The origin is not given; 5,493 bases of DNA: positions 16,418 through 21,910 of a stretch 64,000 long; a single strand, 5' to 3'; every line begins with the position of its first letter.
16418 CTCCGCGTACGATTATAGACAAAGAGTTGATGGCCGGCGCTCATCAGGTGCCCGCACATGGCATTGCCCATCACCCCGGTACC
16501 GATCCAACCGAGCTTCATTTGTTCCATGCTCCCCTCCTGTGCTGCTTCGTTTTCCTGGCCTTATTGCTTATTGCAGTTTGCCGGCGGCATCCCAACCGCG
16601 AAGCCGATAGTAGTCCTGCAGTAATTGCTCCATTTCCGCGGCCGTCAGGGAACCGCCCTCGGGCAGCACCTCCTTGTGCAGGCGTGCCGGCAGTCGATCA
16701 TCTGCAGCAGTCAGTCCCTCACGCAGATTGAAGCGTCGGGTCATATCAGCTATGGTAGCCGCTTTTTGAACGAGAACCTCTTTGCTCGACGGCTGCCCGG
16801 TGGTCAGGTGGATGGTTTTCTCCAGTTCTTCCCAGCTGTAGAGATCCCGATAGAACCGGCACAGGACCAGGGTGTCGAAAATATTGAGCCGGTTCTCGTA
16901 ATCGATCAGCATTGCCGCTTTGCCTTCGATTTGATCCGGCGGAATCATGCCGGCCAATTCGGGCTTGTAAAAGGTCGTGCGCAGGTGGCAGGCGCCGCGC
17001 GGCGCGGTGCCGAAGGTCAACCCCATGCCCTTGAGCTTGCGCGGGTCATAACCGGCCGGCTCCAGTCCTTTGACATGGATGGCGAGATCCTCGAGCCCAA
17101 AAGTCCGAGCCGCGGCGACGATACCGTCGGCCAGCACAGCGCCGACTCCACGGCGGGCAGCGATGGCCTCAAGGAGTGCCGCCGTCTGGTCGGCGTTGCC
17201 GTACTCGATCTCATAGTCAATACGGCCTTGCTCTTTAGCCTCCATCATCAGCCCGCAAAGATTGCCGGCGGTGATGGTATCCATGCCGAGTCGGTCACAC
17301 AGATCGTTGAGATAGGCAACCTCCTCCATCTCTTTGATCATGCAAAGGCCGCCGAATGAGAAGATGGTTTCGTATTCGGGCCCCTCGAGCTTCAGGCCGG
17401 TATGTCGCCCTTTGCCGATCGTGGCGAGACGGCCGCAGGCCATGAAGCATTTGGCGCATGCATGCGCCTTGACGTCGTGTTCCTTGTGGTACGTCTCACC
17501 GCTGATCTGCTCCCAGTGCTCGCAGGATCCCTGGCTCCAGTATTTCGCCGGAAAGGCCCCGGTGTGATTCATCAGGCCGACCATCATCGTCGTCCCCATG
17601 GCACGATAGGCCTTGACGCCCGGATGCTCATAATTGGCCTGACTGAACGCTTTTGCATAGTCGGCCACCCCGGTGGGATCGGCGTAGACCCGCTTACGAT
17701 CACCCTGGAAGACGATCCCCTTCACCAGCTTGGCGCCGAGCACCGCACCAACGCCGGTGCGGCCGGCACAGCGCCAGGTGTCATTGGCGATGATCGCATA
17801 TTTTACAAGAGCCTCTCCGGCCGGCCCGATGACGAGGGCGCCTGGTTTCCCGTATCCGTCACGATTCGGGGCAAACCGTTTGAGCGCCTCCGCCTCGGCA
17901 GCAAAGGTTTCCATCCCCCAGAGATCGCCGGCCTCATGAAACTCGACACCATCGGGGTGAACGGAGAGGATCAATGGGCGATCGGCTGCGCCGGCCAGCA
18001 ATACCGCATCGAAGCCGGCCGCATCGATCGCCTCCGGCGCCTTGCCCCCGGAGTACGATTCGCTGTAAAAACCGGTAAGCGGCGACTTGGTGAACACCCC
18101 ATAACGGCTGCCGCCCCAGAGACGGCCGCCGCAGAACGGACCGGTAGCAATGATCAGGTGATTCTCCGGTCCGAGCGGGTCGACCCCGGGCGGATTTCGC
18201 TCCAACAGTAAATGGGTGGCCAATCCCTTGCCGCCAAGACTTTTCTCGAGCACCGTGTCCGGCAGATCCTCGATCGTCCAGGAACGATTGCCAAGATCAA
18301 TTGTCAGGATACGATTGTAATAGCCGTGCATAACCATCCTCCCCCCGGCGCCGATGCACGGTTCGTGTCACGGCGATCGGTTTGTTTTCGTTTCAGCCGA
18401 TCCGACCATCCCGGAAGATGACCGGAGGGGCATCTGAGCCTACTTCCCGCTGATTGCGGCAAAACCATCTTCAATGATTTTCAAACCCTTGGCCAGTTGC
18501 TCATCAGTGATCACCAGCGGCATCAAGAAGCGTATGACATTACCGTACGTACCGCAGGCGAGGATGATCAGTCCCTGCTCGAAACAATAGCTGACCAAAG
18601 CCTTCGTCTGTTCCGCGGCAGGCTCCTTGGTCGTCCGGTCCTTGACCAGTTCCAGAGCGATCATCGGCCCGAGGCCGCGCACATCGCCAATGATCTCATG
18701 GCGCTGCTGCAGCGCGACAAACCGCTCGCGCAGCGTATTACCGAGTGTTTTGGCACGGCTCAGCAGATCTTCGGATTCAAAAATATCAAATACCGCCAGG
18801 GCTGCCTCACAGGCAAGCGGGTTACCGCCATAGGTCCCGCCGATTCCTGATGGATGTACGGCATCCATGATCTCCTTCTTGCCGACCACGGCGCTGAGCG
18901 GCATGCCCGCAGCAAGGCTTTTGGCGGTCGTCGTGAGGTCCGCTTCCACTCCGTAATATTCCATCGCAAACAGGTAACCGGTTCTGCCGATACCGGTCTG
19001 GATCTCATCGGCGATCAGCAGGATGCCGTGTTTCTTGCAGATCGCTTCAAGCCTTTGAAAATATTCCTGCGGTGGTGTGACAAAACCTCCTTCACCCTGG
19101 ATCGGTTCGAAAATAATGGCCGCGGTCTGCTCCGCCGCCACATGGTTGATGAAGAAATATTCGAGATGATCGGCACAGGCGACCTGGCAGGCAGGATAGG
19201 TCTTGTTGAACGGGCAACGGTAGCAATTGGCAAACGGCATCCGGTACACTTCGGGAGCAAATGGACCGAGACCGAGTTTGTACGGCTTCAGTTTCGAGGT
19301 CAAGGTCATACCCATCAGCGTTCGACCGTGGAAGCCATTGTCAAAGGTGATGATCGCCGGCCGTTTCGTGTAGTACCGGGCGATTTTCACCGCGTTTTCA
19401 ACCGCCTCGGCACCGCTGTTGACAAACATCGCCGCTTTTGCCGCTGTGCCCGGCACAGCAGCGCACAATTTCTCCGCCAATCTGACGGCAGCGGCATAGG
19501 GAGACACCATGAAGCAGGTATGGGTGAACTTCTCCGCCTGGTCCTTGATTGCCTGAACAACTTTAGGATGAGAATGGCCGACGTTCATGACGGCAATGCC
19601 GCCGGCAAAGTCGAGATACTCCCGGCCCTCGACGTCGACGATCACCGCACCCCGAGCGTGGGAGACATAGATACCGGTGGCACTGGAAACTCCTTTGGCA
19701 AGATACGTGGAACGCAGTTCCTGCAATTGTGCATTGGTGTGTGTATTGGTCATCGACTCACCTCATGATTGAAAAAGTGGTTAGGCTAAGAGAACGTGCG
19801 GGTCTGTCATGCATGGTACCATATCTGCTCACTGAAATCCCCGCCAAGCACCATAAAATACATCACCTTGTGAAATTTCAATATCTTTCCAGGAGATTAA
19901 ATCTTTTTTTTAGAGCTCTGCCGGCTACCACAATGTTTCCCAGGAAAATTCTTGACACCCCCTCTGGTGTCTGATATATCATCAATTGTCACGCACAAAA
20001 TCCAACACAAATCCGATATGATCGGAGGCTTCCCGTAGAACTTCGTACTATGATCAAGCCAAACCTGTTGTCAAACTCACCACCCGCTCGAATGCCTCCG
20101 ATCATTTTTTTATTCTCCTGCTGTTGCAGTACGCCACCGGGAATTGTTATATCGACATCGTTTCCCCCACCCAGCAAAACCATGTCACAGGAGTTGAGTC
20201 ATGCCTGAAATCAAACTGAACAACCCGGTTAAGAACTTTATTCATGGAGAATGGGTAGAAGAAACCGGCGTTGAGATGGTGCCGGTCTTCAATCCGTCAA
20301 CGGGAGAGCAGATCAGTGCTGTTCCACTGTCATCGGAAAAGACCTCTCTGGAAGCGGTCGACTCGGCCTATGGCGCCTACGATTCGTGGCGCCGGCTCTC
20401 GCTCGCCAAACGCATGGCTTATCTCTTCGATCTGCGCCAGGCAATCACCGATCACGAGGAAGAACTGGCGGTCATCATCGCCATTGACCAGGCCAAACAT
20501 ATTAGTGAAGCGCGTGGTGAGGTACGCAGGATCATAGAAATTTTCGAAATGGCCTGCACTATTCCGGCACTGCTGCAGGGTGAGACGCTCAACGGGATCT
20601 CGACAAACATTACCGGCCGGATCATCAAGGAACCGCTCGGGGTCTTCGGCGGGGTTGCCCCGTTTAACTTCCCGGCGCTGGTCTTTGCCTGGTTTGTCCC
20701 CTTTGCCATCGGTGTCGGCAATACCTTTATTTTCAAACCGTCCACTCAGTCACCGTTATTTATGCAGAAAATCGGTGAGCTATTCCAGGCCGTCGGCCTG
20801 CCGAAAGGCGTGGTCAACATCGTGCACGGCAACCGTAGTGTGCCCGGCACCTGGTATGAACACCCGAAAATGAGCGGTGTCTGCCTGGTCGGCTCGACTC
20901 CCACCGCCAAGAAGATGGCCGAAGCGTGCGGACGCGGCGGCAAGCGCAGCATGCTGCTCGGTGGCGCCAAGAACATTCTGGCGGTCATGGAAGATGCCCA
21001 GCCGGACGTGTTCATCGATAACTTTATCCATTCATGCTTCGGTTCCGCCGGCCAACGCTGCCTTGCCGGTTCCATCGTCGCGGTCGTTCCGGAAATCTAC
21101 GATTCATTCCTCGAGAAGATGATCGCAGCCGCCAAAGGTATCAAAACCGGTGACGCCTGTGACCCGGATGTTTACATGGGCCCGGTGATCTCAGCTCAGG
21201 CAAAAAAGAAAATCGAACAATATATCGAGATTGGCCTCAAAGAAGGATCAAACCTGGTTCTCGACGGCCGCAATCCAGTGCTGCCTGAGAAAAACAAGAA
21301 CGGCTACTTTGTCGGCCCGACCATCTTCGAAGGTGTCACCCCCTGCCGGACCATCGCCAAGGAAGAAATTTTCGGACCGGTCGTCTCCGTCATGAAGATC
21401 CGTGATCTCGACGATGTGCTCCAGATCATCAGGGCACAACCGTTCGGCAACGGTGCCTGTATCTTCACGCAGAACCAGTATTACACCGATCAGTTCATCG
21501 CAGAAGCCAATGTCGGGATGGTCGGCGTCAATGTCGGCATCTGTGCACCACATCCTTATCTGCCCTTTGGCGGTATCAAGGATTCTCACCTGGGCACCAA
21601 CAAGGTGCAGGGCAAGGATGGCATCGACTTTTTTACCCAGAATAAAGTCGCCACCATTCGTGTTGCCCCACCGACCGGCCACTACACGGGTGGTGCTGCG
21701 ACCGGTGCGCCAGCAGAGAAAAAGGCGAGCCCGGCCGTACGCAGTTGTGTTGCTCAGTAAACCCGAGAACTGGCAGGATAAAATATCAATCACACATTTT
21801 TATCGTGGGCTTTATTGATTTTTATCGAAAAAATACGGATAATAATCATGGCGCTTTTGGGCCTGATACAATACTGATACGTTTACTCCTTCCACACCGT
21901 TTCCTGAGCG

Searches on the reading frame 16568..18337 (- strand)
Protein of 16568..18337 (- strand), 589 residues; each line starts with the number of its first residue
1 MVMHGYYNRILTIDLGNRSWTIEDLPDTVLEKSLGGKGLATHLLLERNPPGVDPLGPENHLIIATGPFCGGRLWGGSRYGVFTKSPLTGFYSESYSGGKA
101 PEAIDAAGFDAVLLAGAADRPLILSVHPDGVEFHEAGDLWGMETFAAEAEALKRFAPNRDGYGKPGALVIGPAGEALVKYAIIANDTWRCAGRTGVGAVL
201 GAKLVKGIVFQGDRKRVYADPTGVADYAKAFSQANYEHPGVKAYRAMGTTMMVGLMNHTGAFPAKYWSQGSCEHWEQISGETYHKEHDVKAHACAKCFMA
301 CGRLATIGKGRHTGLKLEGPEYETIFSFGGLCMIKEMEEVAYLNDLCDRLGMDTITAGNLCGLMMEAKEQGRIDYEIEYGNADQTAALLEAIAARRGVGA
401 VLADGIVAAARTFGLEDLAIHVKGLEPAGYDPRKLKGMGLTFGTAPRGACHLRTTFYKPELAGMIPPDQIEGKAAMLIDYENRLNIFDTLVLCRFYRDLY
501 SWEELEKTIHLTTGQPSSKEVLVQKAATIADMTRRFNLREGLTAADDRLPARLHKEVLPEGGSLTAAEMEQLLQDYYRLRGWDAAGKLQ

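Call 6: search_protein_families(library=pfam, proteins=[window:16568-18337:-])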
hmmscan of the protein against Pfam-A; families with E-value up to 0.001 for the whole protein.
window:16568-18337:- (589 aa): 2 families
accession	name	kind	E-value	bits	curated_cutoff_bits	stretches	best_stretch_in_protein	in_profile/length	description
PF01314.23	AFOR_C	-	4e-111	372.3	27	1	229-587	4-374/385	Aldehyde ferredoxin oxidoreductase, domains 2 & 3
PF02730.20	AFOR_N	-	7.5e-66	222.1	29.8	1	9-212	2-198/199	Aldehyde ferredoxin oxidoreductase, N-terminal domain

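Call 12: search_protein_families(library=ncbifam, proteins=[window:16568-18337:-], max_evalue=1e-10)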
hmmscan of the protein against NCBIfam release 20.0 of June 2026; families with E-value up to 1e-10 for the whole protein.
window:16568-18337:- (589 aa): 1 family
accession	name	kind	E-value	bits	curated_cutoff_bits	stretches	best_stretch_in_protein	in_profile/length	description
NF007354.0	PRK09849.1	equivalog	8.8e-34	117.1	868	1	3-215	5-209/703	aldehyde ferredoxin oxidoreductase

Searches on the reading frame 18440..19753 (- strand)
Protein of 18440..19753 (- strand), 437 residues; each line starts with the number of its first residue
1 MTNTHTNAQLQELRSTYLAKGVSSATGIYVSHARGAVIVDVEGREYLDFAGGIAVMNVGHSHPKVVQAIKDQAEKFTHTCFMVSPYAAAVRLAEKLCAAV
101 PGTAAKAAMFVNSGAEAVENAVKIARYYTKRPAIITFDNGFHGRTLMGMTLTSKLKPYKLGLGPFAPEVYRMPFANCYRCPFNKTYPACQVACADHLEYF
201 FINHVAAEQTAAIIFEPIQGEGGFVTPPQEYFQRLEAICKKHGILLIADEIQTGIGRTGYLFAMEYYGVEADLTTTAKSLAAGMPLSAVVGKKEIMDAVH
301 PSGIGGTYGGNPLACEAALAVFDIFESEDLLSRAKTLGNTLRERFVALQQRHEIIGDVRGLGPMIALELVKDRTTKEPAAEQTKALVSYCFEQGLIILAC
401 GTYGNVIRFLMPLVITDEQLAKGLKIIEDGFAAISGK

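Call 6: search_protein_families(library=pfam, proteins=[window:18440-19753:-])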
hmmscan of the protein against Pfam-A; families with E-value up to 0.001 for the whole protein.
window:18440-19753:- (437 aa): 1 family
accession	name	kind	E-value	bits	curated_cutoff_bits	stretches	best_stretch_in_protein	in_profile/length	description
PF00202.27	Aminotran_3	-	2e-134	448.7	30.5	1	25-429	9-401/403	Aminotransferase class-III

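Call 12: search_protein_families(library=ncbifam, proteins=[window:18440-19753:-], max_evalue=1e-10)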
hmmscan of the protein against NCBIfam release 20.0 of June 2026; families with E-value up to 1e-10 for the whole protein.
window:18440-19753:- (437 aa): 69 families (the best 25 are shown)
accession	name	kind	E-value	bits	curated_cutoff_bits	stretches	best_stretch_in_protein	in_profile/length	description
NF005376.0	PRK06918.1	equivalog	1.1e-173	577.8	676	1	4-433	14-443/451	4-aminobutyrate--2-oxoglutarate transaminase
TIGR00700.1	GABAtrnsam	equivalog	1.7e-170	567.2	506.65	1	14-432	3-419/420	4-aminobutyrate--2-oxoglutarate transaminase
NF004714.0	PRK06058.1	subfamily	8.7e-161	535.5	639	1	8-432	24-445/447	4-aminobutyrate--2-oxoglutarate transaminase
NF005985.0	PRK08088.1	equivalog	1.8e-154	514.5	713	1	5-434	2-424/426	4-aminobutyrate--2-oxoglutarate transaminase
NF005692.0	PRK07495.1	equivalog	2.3e-151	504.2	724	1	6-435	2-423/425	4-aminobutyrate--2-oxoglutarate transaminase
NF005993.0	PRK08117.1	subfamily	7.6e-143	476.2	574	1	7-434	5-430/433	aspartate aminotransferase family protein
NF005272.0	PRK06777.1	equivalog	1.4e-141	471.9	725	1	7-428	3-416/421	4-aminobutyrate--2-oxoglutarate transaminase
NF004426.0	PRK05769.1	equivalog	8.1e-139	463.2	552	1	11-431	21-437/441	acetyl ornithine aminotransferase family protein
NF007308.0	PRK09792.1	equivalog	1.3e-133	445.9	747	1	7-430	3-418/421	4-aminobutyrate transaminase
NF006228.0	PRK08360.1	equivalog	7.3e-130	433.5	608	1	28-432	25-425/443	aspartate aminotransferase family protein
NF006368.0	PRK08593.1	equivalog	2.8e-118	395.4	570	1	14-434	13-432/448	aspartate aminotransferase family protein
NF049976.1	AmadipTransam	equivalog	1.3e-116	390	650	1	20-433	8-414/416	2-aminoadipate transaminase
NF045634.1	LeuMetRace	equivalog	8.5e-113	377.3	800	1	28-431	25-424/432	leucine/methionine racemase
TIGR00707.1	argD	subfamily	2e-99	333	410.05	1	28-428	11-377/381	acetylornithine/succinylornithine family transaminase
NF002874.0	PRK03244.1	equivalog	1.4e-91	307.3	457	1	25-429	24-390/399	acetylornithine transaminase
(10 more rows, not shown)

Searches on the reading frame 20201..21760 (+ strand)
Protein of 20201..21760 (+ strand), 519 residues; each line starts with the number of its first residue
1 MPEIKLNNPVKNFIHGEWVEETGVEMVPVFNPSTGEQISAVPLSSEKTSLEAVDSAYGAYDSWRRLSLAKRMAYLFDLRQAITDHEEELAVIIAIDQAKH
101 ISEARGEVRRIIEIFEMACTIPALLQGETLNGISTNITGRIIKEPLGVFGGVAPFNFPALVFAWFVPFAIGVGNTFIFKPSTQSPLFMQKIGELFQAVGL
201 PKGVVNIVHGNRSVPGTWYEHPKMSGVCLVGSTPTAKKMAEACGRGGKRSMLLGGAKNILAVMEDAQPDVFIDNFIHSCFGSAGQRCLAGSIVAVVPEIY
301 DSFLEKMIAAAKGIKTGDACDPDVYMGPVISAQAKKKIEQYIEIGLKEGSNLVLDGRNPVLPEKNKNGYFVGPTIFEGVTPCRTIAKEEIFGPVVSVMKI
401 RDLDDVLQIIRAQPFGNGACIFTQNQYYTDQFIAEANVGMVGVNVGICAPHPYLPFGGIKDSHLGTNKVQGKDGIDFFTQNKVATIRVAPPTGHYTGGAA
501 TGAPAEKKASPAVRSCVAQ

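Call 6: search_protein_families(library=pfam, proteins=[window:20201-21760:+])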
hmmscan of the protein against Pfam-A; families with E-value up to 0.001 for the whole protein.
window:20201-21760:+ (519 aa): 1 family
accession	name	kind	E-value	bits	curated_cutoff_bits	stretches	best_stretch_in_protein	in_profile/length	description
PF00171.27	Aldedh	-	6.1e-130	434.3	23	1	18-482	1-459/461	Aldehyde dehydrogenase family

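Call 12: search_protein_families(library=ncbifam, proteins=[window:20201-21760:+], max_evalue=1e-10)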
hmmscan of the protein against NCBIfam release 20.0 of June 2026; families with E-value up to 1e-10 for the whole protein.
window:20201-21760:+ (519 aa): 38 families (the best 25 are shown)
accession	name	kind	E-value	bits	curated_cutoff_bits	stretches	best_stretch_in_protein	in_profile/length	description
TIGR01722.1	MMSDH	subfamily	1.2e-134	449.6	448.5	1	10-487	1-476/477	CoA-acylating methylmalonate-semialdehyde dehydrogenase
NF042993.1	AlphKGSA_gudD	equivalog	1.8e-99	333.7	770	1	10-486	4-480/481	alpha-ketoglutaric semialdehyde dehydrogenase GucD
NF052305.1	DioxValDhHalo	equivalog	1.8e-92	310.7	750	1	8-482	3-477/483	2,5-dioxovalerate dehydrogenase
TIGR01804.1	BADH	equivalog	1.8e-88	297.1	668.6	1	13-480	1-465/467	betaine-aldehyde dehydrogenase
NF009725.0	PRK13252.1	equivalog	2.7e-83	280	593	1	10-488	7-481/488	betaine-aldehyde dehydrogenase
TIGR01780.1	SSADH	subfamily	7.9e-82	275.5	646.35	1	29-480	1-446/448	succinate-semialdehyde dehydrogenase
TIGR02299.1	HpaE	equivalog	3.6e-81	273.2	638.35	1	11-487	2-477/488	5-carboxymethyl-2-hydroxymuconate semialdehyde dehydrogenase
NF010000.0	PRK13473.1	subfamily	5.7e-78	262.6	615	1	11-466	4-454/475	aminobutyraldehyde dehydrogenase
NF045735.1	PaDhStyDPseudo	equivalog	1e-76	258.6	850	1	12-485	5-480/483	phenylacetaldehyde dehydrogenase StyD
NF002852.0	PRK03137.1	subfamily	1.4e-76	258.4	648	1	13-485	40-511/514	L-glutamate gamma-semialdehyde dehydrogenase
NF040648.1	lactal_redase_Meth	equivalog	5.8e-75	253.1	650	1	13-482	2-458/463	lactaldehyde dehydrogenase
TIGR03216.1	OH_muco_semi_DH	equivalog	9.2e-74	248.8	693.25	1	10-487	1-480/481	2-hydroxymuconic semialdehyde dehydrogenase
TIGR01237.1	D1pyr5carbox2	equivalog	4.8e-73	246.7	659.65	1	12-485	35-508/511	L-glutamate gamma-semialdehyde dehydrogenase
NF040792.1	glyc_ald_dh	equivalog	2.4e-70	237.8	760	1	11-428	2-418/488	D-glyceraldehyde dehydrogenase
NF008415.0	PRK11241.1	equivalog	6.2e-70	236.2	828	1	11-480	12-474/482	NADP-dependent succinate-semialdehyde dehydrogenase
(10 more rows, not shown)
